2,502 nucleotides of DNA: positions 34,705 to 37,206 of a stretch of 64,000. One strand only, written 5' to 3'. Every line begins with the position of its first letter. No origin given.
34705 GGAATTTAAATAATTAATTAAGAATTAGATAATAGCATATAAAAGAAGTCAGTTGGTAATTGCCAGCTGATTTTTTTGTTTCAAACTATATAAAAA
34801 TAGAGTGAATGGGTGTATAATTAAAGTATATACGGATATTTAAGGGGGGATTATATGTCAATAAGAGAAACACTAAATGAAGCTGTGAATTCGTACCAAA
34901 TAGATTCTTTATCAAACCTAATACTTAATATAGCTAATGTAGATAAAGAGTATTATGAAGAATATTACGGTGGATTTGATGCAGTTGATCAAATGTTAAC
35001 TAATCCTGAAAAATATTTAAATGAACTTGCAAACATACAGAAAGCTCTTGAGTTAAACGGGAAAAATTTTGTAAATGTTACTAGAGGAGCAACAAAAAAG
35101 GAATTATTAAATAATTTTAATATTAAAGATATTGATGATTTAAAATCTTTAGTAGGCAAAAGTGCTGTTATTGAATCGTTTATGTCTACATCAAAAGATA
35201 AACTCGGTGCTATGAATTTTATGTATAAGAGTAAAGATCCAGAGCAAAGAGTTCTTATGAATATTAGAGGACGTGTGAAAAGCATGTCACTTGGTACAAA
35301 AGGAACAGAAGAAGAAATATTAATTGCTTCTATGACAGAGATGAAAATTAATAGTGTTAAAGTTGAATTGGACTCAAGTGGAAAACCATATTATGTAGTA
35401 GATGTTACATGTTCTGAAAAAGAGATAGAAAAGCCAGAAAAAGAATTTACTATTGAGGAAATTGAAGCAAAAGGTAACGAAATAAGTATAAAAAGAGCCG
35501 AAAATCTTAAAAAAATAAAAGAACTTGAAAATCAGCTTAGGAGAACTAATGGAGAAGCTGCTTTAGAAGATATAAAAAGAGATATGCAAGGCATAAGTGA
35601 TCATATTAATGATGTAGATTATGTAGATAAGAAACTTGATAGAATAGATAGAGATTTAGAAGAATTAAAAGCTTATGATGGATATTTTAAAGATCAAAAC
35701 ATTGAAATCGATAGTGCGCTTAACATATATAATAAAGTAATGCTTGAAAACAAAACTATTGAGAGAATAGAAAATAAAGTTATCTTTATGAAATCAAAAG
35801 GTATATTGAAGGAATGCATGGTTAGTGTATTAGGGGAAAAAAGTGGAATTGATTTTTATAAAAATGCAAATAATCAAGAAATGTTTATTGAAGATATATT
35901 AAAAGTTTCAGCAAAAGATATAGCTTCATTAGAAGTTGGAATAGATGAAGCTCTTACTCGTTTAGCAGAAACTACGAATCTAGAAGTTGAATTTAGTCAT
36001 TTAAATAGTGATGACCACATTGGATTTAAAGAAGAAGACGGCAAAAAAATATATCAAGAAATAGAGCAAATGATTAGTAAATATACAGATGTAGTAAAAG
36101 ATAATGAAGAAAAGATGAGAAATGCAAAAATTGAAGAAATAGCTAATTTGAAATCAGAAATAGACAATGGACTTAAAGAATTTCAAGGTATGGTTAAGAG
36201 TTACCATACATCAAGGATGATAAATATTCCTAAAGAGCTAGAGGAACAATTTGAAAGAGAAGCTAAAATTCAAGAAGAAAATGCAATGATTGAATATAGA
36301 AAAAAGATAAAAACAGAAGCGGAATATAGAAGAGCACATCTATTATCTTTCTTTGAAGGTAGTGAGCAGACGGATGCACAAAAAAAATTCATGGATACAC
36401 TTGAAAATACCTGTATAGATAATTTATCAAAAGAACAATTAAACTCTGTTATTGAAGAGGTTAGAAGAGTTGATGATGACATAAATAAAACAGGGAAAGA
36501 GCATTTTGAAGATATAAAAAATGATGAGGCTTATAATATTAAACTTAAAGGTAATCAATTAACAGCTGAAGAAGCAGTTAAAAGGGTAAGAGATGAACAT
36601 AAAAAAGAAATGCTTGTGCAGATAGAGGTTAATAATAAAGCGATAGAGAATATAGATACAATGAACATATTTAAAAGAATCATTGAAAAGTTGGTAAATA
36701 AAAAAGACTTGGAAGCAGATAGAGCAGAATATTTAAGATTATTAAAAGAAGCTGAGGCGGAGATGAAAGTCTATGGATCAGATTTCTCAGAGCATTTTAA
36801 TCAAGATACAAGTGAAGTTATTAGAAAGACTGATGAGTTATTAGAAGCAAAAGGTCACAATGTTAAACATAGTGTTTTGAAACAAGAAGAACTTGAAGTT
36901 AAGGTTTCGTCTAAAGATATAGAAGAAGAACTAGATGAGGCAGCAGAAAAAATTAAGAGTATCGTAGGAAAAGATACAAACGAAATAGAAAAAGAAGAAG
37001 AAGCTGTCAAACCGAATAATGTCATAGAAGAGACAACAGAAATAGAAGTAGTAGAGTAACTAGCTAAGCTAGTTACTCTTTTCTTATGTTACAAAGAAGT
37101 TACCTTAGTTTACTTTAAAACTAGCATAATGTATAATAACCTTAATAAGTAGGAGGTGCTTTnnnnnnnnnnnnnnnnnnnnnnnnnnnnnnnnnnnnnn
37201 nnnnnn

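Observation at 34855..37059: Signal-less 734-aa protein with an R / STS / ExE ADP-ribosyltransferase core fused to ~540 aa of acidic coiled coil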

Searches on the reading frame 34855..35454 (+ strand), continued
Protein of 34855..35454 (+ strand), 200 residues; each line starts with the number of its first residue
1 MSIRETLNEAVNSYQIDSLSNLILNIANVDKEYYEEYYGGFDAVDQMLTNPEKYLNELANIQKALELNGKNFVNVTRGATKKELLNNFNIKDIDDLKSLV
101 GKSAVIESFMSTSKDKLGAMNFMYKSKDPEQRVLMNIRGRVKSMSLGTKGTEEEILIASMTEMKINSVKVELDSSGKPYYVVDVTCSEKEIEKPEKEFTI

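Call 41: fold_search(model_id=the predicted structure, library=pdb)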
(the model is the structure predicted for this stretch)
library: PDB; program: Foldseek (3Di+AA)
matches with E <= 10: 460; with E <= 0.001: 35
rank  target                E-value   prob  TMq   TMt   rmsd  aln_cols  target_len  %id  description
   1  2j3z_C                7.6e-05  1.00  0.36  0.19  13.1       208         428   15  Crystal structure of the enzymatic component C2-I of the C2-toxin from Clostridium botulinum at pH 6.1 (released 2006-10-11)
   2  1qs1_A                1.0e-04  1.00  0.33  0.18   5.0       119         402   19  CRYSTAL STRUCTURE OF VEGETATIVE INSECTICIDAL PROTEIN2 (VIP2) (released 1999-12-29)
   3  8za7_B                1.0e-04  1.00  0.29  0.32   6.3       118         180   25  ART-ARH type toxin effector-immunity protein pair of Listeria monocytogenes (released 2025-04-30)
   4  1qs2                  1.3e-04  1.00  0.36  0.19   4.6       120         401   18  CRYSTAL STRUCTURE OF VIP2 WITH NAD (released 1999-12-29)
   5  2j3z_A                1.3e-04  1.00  0.37  0.20  12.6       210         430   14  Crystal structure of the enzymatic component C2-I of the C2-toxin from Clostridium botulinum at pH 6.1 (released 2006-10-11)
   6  4fk7                  2.2e-04  1.00  0.37  0.37  14.3       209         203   15  Crystal structure of Certhrax catalytic domain (released 2012-09-26)
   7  2wn8                  2.7e-04  1.00  0.33  0.18   4.2        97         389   18  Structural Basis for Substrate Recognition in the Enzymatic Component of ADP-ribosyltransferase Toxin CDTa from Clostrid (released 2009-08-18)
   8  2j3z_D                3.0e-04  1.00  0.39  0.21  13.2       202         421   16  Crystal structure of the enzymatic component C2-I of the C2-toxin from Clostridium botulinum at pH 6.1 (released 2006-10-11)
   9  2j3x                  3.9e-04  1.00  0.38  0.20  12.5       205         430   17  Crystal structure of the enzymatic component C2-I of the C2-toxin from Clostridium botulinum at pH 3.0 (mut-S361R) (released 2006-10-11)
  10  7vnj_H                3.9e-04  0.99  0.38  0.22  12.6       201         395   17  Complex structure of Clostridioides difficile enzymatic component (CDTa) and binding component (CDTb) pore with short  (released 2022-10-26)
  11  5urp                  4.4e-04  1.00  0.34  0.34   3.3        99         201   17  Plx2a, an ADP-ribosyltransferase toxin from Paenibacillus larvae (released 2017-12-20)
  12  4gf1_B                4.4e-04  0.99  0.35  0.17  12.2       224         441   17  Crystal Structure of Certhrax (released 2012-09-26)
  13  4tr5                  4.7e-04  0.99  0.35  0.35  11.8       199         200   14  C3larvin toxin, an ADP-ribosyltransferase from Paenibacillus larvae (released 2014-12-17)
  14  7yvq_H                6.1e-04  1.00  0.34  0.18   4.6       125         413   18  Complex structure of Clostridioides difficile binary toxin folded CDTa-bound CDTb-pore (short). (released 2022-10-26)
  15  2wn7                  6.5e-04  1.00  0.32  0.18   4.2       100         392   18  Structural Basis for Substrate Recognition in the Enzymatic Component of ADP-ribosyltransferase Toxin CDTa from Clostrid (released 2009-08-18)
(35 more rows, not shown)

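Call 45: find_related_loci(query=A2, collection=viral_contigs, flank=4000)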
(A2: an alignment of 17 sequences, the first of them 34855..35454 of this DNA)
Query A2 (200 aa) in viral_contigs; peptide patterns used: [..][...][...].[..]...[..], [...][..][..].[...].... (x = any residue, [..] = any of these).
112 stretches matched a pattern; 9 encode a relative of the query (tblastn E <= 1e-3); 9 distinct loci.
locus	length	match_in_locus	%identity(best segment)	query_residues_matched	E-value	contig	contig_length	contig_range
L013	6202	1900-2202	30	73-169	1e-6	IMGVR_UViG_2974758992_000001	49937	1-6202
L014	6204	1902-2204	30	73-169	1e-6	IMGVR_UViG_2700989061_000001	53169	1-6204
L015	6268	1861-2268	27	56-194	4e-6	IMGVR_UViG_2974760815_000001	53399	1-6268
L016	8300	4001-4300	31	73-168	4e-6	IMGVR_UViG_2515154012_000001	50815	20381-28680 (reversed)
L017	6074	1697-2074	31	54-169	1e-5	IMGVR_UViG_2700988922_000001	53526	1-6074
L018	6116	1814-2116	29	73-169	4e-5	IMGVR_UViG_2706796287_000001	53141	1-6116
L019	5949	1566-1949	28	52-169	4e-5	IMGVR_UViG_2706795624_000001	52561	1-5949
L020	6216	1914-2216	30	73-169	5e-5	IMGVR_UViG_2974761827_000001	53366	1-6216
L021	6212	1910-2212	28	73-169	7e-5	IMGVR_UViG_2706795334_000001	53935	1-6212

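Call 46: find_related_loci(query=A2, collection=metagenome_contigs, flank=4000)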
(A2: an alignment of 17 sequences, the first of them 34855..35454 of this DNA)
Query A2 (200 aa) in metagenome_contigs; peptide patterns used: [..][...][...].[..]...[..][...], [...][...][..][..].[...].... (x = any residue, [..] = any of these).
156 stretches matched a pattern; 1 encode a relative of the query (tblastn E <= 1e-3); 1 distinct loci.
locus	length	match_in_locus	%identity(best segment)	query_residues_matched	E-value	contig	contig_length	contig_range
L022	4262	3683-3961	30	86-173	3e-6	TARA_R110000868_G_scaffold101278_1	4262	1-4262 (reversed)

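Call 54: search_protein_families(library=pfam, proteins=[L004:1318-1908:+], max_evalue=1)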
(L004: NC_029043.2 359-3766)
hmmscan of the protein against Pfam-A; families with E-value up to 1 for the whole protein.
L004:1318-1908:+ (197 aa): 1 family
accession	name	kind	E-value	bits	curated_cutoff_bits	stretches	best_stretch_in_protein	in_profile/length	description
PF03496.20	ADPrib_exo_Tox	-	6.2e-21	75.1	23.4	1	11-194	29-193/196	ADP-ribosyltransferase exoenzyme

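Call 58: fold_search(model_id=the predicted structure, library=viral)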
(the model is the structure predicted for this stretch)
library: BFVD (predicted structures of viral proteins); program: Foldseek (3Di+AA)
matches with E <= 10: 780; with E <= 0.001: 11
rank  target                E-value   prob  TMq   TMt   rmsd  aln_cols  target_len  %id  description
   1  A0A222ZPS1            1.2e-06  1.00  0.37  0.38   9.7       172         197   23  (no name in the UniProt tables at hand)
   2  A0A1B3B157            6.7e-05  1.00  0.38  0.27   4.2       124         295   30  VIP2-like ADP-ribosyltransferase toxin [Gordonia phage Strosahl]
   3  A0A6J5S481            2.0e-04  1.00  0.38  0.07   4.2       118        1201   23  Phage portal protein, HK97 [uncultured Caudovirales phage]
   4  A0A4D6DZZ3            4.4e-04  1.00  0.38  0.15  11.6       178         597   17  Head morphogenesis protein [Raoultella phage RP180]
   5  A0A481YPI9            5.3e-04  1.00  0.39  0.39   3.7       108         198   17  ADP-ribosyltransferase exoenzyme [Iridovirus LCIVAC01]
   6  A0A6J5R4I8            5.3e-04  1.00  0.34  0.26   3.7        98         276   14  ADP ribosyltransferase [uncultured Caudovirales phage]
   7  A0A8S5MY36            5.7e-04  1.00  0.33  0.19   5.6       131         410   17  VIP2 [Myoviridae sp. ctCop38]
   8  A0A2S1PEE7            6.5e-04  1.00  0.30  0.16   8.5       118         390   15  RNA polymerase ADP-ribosylase [Aeromonas phage 50AhydR13PP]
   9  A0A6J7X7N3            7.3e-04  1.00  0.39  0.15   4.4       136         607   12  ADP ribosyltransferase [uncultured Caudovirales phage]
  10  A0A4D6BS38            7.8e-04  1.00  0.34  0.57   4.0       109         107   22  (no name in the UniProt tables at hand)
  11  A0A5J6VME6            9.4e-04  1.00  0.35  0.13   5.1       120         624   12  Uncharacterized protein (Fragment) [Megaviridae environmental sample]
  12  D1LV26                1.1e-03  1.00  0.32  0.13   5.7       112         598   16  (no name in the UniProt tables at hand)
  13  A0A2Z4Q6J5            1.2e-03  1.00  0.31  0.10   6.6       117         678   16  ADP-ribosyltransferase domain and MuF-like fusion protein [Microbacterium phage Percival]
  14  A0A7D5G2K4            1.8e-03  1.00  0.33  0.08   6.0       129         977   18  (no name in the UniProt tables at hand)
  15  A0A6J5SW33            2.0e-03  1.00  0.34  0.17   5.4       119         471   19  Phage head morphogenesis domain containing protein [uncultured Caudovirales phage]
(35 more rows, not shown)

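Call 62: search_protein_families(library=ncbifam, proteins=[window:34855-35454:+], max_evalue=0.001)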
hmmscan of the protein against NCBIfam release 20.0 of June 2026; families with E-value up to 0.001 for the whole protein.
window:34855-35454:+ (200 aa): 0 families

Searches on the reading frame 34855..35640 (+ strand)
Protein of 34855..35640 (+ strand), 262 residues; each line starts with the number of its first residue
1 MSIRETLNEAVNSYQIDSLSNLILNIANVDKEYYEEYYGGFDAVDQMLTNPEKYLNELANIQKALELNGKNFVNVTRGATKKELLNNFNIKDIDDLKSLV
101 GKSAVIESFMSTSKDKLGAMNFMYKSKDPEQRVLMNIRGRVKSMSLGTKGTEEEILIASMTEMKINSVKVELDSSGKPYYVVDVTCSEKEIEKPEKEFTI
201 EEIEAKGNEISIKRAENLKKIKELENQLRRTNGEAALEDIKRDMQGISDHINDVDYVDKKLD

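Call 54: search_protein_families(library=pfam, proteins=[window:34855-35640:+], max_evalue=1)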
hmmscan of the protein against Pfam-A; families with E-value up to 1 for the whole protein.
window:34855-35640:+ (262 aa): 4 families
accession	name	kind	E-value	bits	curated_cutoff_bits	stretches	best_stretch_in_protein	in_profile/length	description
PF03496.20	ADPrib_exo_Tox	-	3.4e-06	27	23.4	1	71-185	72-192/196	ADP-ribosyltransferase exoenzyme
PF05377.16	FlaC_arch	-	0.13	13.1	27.8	1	220-255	1-34/55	Flagella accessory protein C (FlaC)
PF07743.18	HSCB_C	-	0.38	11.6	22.1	0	199-242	15-58/74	HSCB C-terminal oligomerisation domain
PF00435.27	Spectrin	-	0.41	11.6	29.9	0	204-250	44-88/105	Spectrin repeat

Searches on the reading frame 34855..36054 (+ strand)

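Call 54: search_protein_families(library=pfam, proteins=[window:34855-36054:+], max_evalue=1)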
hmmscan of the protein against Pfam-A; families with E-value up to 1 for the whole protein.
window:34855-36054:+ (400 aa): 1 family
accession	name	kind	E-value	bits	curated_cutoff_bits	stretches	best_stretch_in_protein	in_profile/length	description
PF13325.12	MCRS_N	-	0.056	13.8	25.8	0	184-232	147-195/199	N-terminal region of micro-spherule protein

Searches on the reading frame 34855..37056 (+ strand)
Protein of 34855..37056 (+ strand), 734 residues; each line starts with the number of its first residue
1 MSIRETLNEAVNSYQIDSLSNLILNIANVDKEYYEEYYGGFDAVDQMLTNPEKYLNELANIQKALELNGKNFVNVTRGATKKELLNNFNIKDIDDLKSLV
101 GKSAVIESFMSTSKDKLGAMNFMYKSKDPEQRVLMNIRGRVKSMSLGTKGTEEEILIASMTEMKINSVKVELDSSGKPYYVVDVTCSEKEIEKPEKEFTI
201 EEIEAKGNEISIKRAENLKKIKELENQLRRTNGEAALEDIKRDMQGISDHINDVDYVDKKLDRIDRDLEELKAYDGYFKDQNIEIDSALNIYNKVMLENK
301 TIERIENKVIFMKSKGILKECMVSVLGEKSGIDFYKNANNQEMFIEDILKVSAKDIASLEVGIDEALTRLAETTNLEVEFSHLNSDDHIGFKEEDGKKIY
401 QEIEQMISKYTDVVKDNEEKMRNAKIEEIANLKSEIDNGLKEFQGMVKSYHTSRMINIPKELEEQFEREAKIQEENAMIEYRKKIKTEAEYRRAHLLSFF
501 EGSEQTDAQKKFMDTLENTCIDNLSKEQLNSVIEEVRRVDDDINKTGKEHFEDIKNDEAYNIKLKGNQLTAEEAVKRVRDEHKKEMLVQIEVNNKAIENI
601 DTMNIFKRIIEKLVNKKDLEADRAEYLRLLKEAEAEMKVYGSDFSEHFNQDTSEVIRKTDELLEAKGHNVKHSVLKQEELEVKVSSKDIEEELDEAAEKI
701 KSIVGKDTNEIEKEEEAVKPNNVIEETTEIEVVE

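Call 4: search_protein_families(library=pfam, proteins=[window:34855-37056:+], max_evalue=10)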
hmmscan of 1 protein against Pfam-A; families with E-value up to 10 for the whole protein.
window:34855-37056:+ (734 aa): 2 families
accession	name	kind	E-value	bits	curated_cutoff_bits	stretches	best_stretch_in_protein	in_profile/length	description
PF13036.11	LpoB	-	0.01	16.1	22.3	1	568-627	12-67/147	Peptidoglycan-synthase activator LpoB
PF16999.10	V-ATPase_G_2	-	0.051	14.6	28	1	616-672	29-85/104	Vacuolar (H+)-ATPase G subunit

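Call 5: search_protein_families(library=ncbifam, proteins=[window:34855-37056:+], max_evalue=10)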
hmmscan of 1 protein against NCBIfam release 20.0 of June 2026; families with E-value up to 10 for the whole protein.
window:34855-37056:+ (734 aa): 0 families

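Call 6: search_protein_families(library=phrogs, proteins=[window:34855-37056:+], max_evalue=1)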
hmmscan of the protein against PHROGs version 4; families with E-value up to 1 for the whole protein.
window:34855-37056:+ (734 aa): 3 families
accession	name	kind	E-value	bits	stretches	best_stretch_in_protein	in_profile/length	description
phrog_32676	-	unknown function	0.073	14.1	0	28-59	28-59/98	-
phrog_28633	-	unknown function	0.15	13.3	1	373-420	37-84/88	-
phrog_36887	-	unknown function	0.39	11.9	0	398-456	38-96/102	-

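Call 7: search_protein_families(library=padloc, proteins=[window:34855-37056:+], max_evalue=1)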
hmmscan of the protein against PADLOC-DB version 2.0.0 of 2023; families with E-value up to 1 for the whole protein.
window:34855-37056:+ (734 aa): 0 families

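Call 9: find_homologous_proteins(query=window:34855-37056:+)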
Query window:34855-37056:+ (734 aa): 1 proteins with E <= 0.001 among 8000 candidates.
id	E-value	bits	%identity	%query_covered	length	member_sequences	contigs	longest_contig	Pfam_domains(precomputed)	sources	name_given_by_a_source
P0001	0.0e+0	1532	100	100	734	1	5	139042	-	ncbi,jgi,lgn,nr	ncbi:MAG: hypothetical protein N4A47_04520 [Clostridia bacterium]|jgi:hypothetical protein|nr:hypoth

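Call 13: find_encoding_contigs(protein=P0001, flank=10000, max_places=6)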
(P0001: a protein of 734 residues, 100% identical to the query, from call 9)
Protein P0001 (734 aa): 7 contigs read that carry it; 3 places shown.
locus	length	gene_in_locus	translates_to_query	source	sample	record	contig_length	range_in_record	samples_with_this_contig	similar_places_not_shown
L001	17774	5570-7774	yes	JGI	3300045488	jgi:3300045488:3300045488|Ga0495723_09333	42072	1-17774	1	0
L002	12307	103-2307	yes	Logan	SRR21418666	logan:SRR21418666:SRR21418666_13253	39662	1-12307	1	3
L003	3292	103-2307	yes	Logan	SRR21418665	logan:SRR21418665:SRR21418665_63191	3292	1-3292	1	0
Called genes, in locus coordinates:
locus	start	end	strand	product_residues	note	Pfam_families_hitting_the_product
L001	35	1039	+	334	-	PF00395:SLH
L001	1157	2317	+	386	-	PF01381:HTH_3, PF13443:HTH_26 (weak), PF06114:Peptidase_M78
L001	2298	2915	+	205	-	-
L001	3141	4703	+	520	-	PF01476:LysM (weak), PF07501:G5, PF01551:Peptidase_M23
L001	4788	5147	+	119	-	PF05973:Gp49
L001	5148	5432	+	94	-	PF13744:HTH_37 (weak), PF13560:HTH_31 (weak), PF01381:HTH_3, PF12844:HTH_19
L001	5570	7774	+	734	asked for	-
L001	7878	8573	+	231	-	PF00072:Response_reg, PF23198:PDE8A_N (weak), PF00486:Trans_reg_C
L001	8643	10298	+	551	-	PF00672:HAMP, PF00512:HisKA, PF02518:HATPase_c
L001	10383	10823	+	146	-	-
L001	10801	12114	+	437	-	-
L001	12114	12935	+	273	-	-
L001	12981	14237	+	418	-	PF00275:EPSP_synthase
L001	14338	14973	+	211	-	PF00293:NUDIX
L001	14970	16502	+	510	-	PF20990:DUF2207_C (weak)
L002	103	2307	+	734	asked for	-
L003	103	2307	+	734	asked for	-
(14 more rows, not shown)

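Call 23: find_related_loci(query=window:34855-37056:+, collection=genome_contigs, flank=10000)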
Query window:34855-37056:+ (734 aa) in genome_contigs; peptide patterns used: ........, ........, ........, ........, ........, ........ (x = any residue, [..] = any of these).
92 stretches matched a pattern, but none encodes a relative of the query by tblastn (E <= 1e-3).

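Call 44: find_related_loci(query=window:34855-37056:+, collection=metagenome_contigs, flank=10000)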
Query window:34855-37056:+ (734 aa) in metagenome_contigs; peptide patterns used: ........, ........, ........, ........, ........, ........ (x = any residue, [..] = any of these).
215 stretches matched a pattern, but none encodes a relative of the query by tblastn (E <= 1e-3).

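Call 53: search_dna_similar(query=window:34855-37056:+, collection=plasmids, mode=protein, max_evalue=0.01, max_rows=10)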
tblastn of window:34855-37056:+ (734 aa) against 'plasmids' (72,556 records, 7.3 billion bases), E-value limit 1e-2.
No match.

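Call 69: list_cluster_members(proteins=[P0001])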
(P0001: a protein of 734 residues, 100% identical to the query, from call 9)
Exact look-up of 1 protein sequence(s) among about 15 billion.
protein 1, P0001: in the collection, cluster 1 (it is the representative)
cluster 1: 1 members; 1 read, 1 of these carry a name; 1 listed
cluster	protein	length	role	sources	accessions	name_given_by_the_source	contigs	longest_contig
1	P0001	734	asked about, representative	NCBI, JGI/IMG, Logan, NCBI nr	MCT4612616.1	MAG: hypothetical protein N4A47_04520 [Clostridia bacterium] | hypothetical protein | hypothetical protein [Clostridia bacterium]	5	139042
